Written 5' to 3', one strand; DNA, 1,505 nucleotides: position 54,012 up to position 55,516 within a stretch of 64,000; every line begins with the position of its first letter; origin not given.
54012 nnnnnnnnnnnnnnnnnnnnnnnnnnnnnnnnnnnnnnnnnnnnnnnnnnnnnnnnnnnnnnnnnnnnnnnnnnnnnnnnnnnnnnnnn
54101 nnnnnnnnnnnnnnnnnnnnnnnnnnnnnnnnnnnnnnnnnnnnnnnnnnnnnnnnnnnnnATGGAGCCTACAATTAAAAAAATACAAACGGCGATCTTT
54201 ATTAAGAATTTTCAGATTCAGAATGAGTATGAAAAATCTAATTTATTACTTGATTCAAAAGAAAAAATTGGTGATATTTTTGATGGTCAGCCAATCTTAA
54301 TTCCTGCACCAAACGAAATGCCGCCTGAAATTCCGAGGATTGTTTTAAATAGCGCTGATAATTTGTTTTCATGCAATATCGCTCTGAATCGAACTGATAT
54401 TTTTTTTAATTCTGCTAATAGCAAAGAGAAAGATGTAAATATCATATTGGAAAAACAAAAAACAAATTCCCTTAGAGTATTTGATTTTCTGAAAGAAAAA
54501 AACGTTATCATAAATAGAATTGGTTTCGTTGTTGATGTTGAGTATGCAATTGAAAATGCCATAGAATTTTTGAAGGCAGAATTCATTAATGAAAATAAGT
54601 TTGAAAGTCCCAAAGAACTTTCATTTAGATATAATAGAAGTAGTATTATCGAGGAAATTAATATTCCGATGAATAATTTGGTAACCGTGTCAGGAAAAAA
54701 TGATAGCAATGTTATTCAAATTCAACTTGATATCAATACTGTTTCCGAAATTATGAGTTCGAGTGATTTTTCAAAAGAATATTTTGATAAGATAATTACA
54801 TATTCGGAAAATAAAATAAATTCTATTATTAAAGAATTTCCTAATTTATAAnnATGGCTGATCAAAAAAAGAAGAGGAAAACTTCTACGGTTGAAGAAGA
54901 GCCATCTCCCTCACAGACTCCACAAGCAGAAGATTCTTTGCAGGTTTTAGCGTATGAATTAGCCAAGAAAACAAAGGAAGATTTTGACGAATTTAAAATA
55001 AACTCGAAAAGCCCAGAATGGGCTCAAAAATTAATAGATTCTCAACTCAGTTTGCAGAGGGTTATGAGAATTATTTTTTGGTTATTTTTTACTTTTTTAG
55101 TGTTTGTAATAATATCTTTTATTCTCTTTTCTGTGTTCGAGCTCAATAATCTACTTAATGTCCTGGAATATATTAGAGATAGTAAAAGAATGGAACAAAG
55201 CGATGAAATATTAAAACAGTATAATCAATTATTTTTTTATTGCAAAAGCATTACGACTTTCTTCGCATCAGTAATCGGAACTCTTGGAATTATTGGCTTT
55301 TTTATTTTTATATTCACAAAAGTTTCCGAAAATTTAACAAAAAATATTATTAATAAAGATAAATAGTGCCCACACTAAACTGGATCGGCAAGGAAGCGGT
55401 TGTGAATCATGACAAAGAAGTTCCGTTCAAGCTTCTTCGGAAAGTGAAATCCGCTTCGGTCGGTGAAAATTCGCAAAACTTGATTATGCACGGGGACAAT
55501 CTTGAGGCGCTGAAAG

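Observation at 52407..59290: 6.8 kb AT-rich island bracketed by 54-bp direct repeats that duplicate a gene's 3' end; cargo is protease + unknown proteins + Type III R-M, with no integrase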

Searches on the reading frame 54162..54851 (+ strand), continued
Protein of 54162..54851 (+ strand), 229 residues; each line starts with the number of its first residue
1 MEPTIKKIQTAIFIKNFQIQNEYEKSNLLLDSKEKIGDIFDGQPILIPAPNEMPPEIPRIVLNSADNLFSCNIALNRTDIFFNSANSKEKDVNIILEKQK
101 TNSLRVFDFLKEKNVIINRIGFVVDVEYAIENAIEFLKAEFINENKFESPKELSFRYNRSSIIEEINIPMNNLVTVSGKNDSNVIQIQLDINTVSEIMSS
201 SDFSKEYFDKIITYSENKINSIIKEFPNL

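Call 55: fold_search(model_id=the predicted structure, library=pdb)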
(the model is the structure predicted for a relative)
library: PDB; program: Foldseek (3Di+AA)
matches with E <= 10: 1187; with E <= 0.001: 6
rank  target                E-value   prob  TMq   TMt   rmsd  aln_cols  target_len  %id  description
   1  5tvf_F                8.5e-05  0.99  0.32  0.26  18.4       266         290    9  Crystal structure of Trypanosoma brucei AdoMetDC/prozyme heterodimer in complex with inhibitor CGP 40215 (released 2017-01-11)
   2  6bm7_F                1.1e-04  1.00  0.32  0.26  17.0       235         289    9  Crystal structure of Trypanosoma brucei AdoMetDC/prozyme heterodimer in complex with pyrimidineamine inhibitor UTSAM56 (released 2018-01-03)
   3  5tvf_E                1.1e-04  0.99  0.32  0.26  18.3       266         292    9  Crystal structure of Trypanosoma brucei AdoMetDC/prozyme heterodimer in complex with inhibitor CGP 40215 (released 2017-01-11)
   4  5tvm_E                1.3e-04  0.99  0.32  0.26  17.0       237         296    9  Crystal structure of Trypanosoma brucei AdoMetDC/prozyme heterodimer (released 2017-01-11)
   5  6bm7_E                2.2e-04  0.99  0.32  0.26  17.1       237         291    8  Crystal structure of Trypanosoma brucei AdoMetDC/prozyme heterodimer in complex with pyrimidineamine inhibitor UTSAM56 (released 2018-01-03)
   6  5tvm_F                2.3e-04  0.99  0.32  0.25  17.6       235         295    8  Crystal structure of Trypanosoma brucei AdoMetDC/prozyme heterodimer (released 2017-01-11)
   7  8fn4_2                1.8e-02  0.16  0.20  0.14  19.4       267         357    5  Cryo-EM structure of RNase-treated RESC-A in trypanosomal RNA editing (released 2023-07-19)
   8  3tgo_D                2.0e-02  0.35  0.17  0.19  10.3       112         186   10  Crystal structure of the E. coli BamCD complex (released 2011-09-28)
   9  9hg5_C                2.1e-02  0.33  0.17  0.13  10.7       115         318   11  BAM-SurA complex in the swing-in state with full length BamC resolved (released 2025-04-16)
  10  1e3u_C                2.4e-02  0.16  0.18  0.17  19.7       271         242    9  MAD structure of OXA10 class D beta-lactamase (released 2001-01-12)
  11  7wdk_B                2.5e-02  0.08  0.14  0.10  23.7       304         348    7  The structure of PldA-PA3488 complex (released 2022-10-26)
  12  1k54_C                2.7e-02  0.15  0.17  0.17  19.1       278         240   10  OXA-10 class D beta-lactamase partially acylated with reacted 6beta-(1-hydroxy-1-methylethyl) penicillanic acid (released 2001-11-07)
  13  2hp5_D                3.6e-02  0.16  0.18  0.17  19.3       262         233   10  Crystal Structure of the OXA-10 W154G mutant at pH 7.0 (released 2007-07-03)
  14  5wi3_B                3.8e-02  0.82  0.16  0.16  10.0        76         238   14  Structure of Acinetobacter baumannii carbapenemase OXA-239 K82D bound to cefotaxime (released 2017-12-27)
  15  8z9d_P                3.8e-02  0.15  0.18  0.21  17.1       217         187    6  cryo-EM structure of PSII-LHCII megacomplex from spinach (released 2024-11-13)
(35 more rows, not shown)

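Call 60: search_protein_families(library=pfam, proteins=[L092:2288-2965:+, L094:2590-2973:+, L005:6118-7434:+], max_evalue=0.001)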
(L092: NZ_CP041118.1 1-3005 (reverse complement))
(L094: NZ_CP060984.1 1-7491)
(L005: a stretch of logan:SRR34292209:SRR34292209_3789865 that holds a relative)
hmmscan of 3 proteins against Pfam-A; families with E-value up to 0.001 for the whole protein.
L092:2288-2965:+ (225 aa): 0 families

L094:2590-2973:+ (127 aa): 0 families

L005:6118-7434:+ (439 aa): 1 family
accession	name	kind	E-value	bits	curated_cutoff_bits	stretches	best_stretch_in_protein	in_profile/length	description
PF04851.21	ResIII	-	1.9e-14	54.3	22.5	1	85-342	13-163/164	Type III restriction enzyme, res subunit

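Call 62: find_related_loci(query=A3, collection=viral_contigs, flank=8000)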
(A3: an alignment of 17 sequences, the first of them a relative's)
Query A3 (229 aa) in viral_contigs; peptide patterns used: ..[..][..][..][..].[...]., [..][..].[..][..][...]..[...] (x = any residue, [..] = any of these).
24 stretches matched a pattern; 1 encode a relative of the query (tblastn E <= 1e-3); 1 distinct loci.
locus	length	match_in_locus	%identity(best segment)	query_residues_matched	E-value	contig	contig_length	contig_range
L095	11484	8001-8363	23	46-156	1e-6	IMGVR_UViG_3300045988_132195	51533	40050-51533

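Call 63: find_related_loci(query=A3, collection=metagenome_contigs, flank=8000)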
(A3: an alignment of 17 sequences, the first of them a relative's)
Query A3 (229 aa) in metagenome_contigs; peptide patterns used: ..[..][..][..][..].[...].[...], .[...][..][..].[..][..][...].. (x = any residue, [..] = any of these).
353 stretches matched a pattern; 103 encode a relative of the query (tblastn E <= 1e-3); the best 80 are kept; 80 distinct loci.
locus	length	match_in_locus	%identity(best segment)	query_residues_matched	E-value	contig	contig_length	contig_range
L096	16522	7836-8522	52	1-227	7e-68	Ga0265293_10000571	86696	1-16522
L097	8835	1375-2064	45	1-229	4e-59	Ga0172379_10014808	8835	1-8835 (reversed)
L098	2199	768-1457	42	1-229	8e-57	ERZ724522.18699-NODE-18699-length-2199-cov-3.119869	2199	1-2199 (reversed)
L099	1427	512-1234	43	1-229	3e-55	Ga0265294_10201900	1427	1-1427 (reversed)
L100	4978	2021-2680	43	5-227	2e-48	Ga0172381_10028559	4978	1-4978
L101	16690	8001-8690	42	1-229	5e-55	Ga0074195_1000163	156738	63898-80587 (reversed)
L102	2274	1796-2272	44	1-155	6e-39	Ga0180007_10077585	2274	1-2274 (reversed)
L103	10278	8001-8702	30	1-229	1e-22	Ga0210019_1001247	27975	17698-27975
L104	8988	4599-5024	41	5-148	2e-22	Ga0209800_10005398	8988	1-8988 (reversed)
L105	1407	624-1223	31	5-196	1e-21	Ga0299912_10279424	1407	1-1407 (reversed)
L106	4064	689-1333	31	1-207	6e-21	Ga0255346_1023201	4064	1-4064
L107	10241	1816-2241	41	5-148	2e-22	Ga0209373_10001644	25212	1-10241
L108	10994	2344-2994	28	5-219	7e-20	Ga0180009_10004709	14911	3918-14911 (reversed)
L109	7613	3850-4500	27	5-217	1e-18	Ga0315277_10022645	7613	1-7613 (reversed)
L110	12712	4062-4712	27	5-217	1e-18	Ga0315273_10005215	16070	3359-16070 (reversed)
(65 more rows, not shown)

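Call 68: search_protein_families(library=pfam, alignment_id=A4, max_evalue=0.0001)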
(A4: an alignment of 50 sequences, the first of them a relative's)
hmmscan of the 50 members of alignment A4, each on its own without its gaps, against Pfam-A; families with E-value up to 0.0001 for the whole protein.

A. member 1, L096:3660-4289:+ (209 aa): 1 family
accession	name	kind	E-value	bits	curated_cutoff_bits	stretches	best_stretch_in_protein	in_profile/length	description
PF12686.12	DUF3800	-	1.4e-17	65.2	21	1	2-181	1-148/149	Protein of unknown function (DUF3800)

B. families by the number of members that match (of 50 scanned): 47 families (the first 25 are shown)
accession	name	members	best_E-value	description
PF01972.22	SDH_protease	7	2.2e-19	ClpP-like SDH-type serine proteinase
PF01420.25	Methylase_S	6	2.5e-21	Type I restriction modification DNA specificity domain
PF02384.22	N6_Mtase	4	1.2e-61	N-6 DNA Methylase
PF07669.17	Eco57I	4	1.1e-38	Eco57I restriction-modification methylase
PF20473.4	MmeI_Mtase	3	7.8e-09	MmeI, DNA-methyltransferase domain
PF12950.13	TaqI_C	2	2e-10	TaqI-like C-terminal specificity domain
PF01555.25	N6_N4_Mtase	1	6.1e-46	DNA methylase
PF02219.23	MTHFR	1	1.5e-38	Methylenetetrahydrofolate reductase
PF18733.6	HEPN_LA2681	1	1.8e-32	LA2681-like HEPN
PF14242.11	DUF4342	1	2.5e-28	Domain of unknown function (DUF4342)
PF04085.20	MreC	1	4.1e-28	Rod shape-determining protein MreC, barrel core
PF02163.28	Peptidase_M50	1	1.8e-26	Peptidase family M50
PF00565.23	SNase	1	1.7e-24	Staphylococcal nuclease homologue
PF03449.20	GreA_GreB_N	1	5e-23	Transcription elongation factor, N-terminal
PF01272.25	GreA_GreB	1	7e-23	Transcription elongation factor, GreA/GreB, C-term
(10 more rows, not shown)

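Call 69: search_protein_families(library=pfam, alignment_id=A5, max_evalue=0.0001)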
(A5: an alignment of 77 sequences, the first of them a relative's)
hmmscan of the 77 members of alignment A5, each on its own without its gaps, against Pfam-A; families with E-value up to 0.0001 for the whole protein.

A. member 1, L096:8536-9327:+ (263 aa): 0 families

B. families by the number of members that match (of 77 scanned): 35 families (the first 25 are shown)
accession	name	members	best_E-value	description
PF01850.27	PIN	3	3.1e-11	PIN domain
PF01555.25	N6_N4_Mtase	2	1.2e-42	DNA methylase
PF16983.11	MFS_MOT1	1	6.4e-55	Molybdate transporter of MFS superfamily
PF02826.25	2-Hacid_dh_C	1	2e-38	D-isomer specific 2-hydroxyacid dehydrogenase, NAD binding domain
PF00390.24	malic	1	4.5e-31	Malic enzyme, N-terminal domain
PF00929.31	RNase_T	1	9.9e-29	Exonuclease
PF14337.13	Abi_alpha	1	2e-27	Abortive infection alpha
PF04471.18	Mrr_cat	1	6.2e-26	Restriction endonuclease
PF03949.21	Malic_M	1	1.9e-24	Malic enzyme, NAD binding domain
PF04255.20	DUF433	1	1.4e-23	Protein of unknown function (DUF433)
PF11950.13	DUF3467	1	1.4e-22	Protein of unknown function (DUF3467)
PF00239.26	Resolvase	1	5.5e-20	Resolvase, N terminal domain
PF00389.36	2-Hacid_dh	1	1e-19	D-isomer specific 2-hydroxyacid dehydrogenase, catalytic domain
PF07669.17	Eco57I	1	4.8e-19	Eco57I restriction-modification methylase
PF07508.19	Recombinase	1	7e-18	Recombinase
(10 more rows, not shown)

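Call 88: list_cluster_members(proteins=[P0129, P0134, P0124, P0127, P0136])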
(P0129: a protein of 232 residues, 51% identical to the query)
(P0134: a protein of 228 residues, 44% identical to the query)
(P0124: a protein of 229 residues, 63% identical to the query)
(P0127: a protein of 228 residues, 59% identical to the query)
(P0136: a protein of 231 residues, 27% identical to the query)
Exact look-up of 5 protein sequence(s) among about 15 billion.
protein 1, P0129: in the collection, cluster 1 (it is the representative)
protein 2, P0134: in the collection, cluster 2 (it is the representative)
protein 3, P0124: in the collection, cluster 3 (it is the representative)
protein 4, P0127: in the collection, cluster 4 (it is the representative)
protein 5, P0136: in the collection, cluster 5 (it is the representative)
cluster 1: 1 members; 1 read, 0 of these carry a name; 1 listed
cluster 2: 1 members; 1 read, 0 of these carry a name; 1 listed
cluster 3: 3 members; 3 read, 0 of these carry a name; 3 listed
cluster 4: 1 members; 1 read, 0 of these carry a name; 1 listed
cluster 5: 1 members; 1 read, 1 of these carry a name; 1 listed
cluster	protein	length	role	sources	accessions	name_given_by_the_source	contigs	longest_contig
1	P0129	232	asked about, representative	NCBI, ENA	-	-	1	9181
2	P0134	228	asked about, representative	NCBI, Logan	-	-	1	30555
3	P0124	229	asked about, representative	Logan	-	-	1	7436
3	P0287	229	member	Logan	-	-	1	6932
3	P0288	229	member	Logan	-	-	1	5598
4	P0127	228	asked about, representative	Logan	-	-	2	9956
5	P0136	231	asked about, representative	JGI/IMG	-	hypothetical protein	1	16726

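Call 90: search_protein_families(library=phrogs, proteins=[window:54162-54851:+], max_evalue=0.01)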
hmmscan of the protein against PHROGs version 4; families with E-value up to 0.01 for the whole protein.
window:54162-54851:+ (229 aa): 2 families
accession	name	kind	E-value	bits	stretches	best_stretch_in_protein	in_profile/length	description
phrog_24110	-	unknown function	2.9e-09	37.8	1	45-212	44-213/221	-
phrog_22817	-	unknown function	1e-05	26.3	1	29-157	24-156/248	-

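Call 99: search_protein_families(library=pfam, proteins=[L097:23-277:+, L097:4525-5289:+, L097:5295-7607:+, L097:7617-8039:+, L097:7951-8442:+, L101:5399-6607:-, L104:6377-6664:+], max_evalue=0.001)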
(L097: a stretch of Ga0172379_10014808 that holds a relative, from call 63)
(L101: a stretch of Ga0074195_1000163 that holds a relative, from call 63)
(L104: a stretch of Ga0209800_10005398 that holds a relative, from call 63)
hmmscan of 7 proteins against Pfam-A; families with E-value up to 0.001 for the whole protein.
L097:23-277:+ (84 aa): 2 families
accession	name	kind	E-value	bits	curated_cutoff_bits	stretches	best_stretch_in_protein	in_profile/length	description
PF05016.21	ParE_toxin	-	4.8e-15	56.4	23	1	7-82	3-88/89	ParE toxin of type II toxin-antitoxin system, parDE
PF15781.12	ParE-like_toxin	-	0.00045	20.5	28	1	8-83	4-83/87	ParE-like toxin of type II bacterial toxin-antitoxin system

L097:4525-5289:+ (254 aa): 0 families

L097:5295-7607:+ (770 aa): 2 families
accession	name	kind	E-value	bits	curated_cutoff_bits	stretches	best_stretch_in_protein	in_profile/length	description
PF04851.21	ResIII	-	2.1e-14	54.2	22.5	1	2-250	3-163/164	Type III restriction enzyme, res subunit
PF00270.35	DEAD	-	1.2e-05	25.5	26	1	61-121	17-73/167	DEAD/DEAH box helicase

L097:7617-8039:+ (140 aa): 0 families

L097:7951-8442:+ (163 aa): 2 families
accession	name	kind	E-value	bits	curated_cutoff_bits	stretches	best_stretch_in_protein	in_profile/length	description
PF00127.26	Copper-bind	-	8.4e-11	42.6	21.2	1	82-161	5-98/99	Copper binding proteins, plastocyanin/azurin family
PF13473.12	Cupredoxin_1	-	1.2e-10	41.8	27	1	73-161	14-104/104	Cupredoxin-like domain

L101:5399-6607:- (402 aa): 2 families
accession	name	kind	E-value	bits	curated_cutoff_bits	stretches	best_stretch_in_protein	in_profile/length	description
PF00149.33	Metallophos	-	8.3e-16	59.4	21.5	1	139-334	2-190/191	Calcineurin-like phosphoesterase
PF12850.12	Metallophos_2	-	2.7e-05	24.7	27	1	154-352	12-136/154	Calcineurin-like phosphoesterase superfamily domain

L104:6377-6664:+ (95 aa): 2 families
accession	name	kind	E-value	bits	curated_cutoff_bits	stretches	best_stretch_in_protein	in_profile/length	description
PF11950.13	DUF3467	-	1.4e-22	80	25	1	7-82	13-91/92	Protein of unknown function (DUF3467)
PF22872.1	DUF7018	-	0.00018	22.1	27.8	1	12-91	27-109/116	Domain of unknown function (DUF7018)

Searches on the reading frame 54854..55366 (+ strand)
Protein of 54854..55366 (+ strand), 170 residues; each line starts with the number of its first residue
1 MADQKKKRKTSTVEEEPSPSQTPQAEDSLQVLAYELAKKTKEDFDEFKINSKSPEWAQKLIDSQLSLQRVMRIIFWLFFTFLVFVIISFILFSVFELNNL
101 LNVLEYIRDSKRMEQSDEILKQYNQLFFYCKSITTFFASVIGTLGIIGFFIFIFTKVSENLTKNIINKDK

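Call 7: search_protein_families(library=pfam, proteins=[window:54854-55366:+], max_evalue=0.01)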
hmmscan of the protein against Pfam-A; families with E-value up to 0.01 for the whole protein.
window:54854-55366:+ (170 aa): 2 families
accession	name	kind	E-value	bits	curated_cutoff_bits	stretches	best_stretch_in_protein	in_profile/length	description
PF20990.2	DUF2207_C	-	0.00064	19.9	33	1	12-163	61-194/247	Predicted membrane protein (DUF2207) C-terminal domain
PF23906.1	DUF7248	-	0.003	18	27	0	69-99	7-37/58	Family of unknown function (DUF7248)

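Call 8: search_protein_families(library=padloc, proteins=[window:54854-55366:+], max_evalue=0.01)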
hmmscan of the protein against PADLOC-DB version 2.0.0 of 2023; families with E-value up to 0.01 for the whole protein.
window:54854-55366:+ (170 aa): 0 families

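Call 9: search_protein_families(library=ncbifam, proteins=[window:54854-55366:+], max_evalue=0.01)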
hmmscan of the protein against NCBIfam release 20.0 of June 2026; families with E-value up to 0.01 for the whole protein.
window:54854-55366:+ (170 aa): 0 families

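Call 90: search_protein_families(library=phrogs, proteins=[window:54854-55366:+], max_evalue=0.01)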
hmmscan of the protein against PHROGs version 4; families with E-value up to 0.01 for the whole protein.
window:54854-55366:+ (170 aa): 0 families
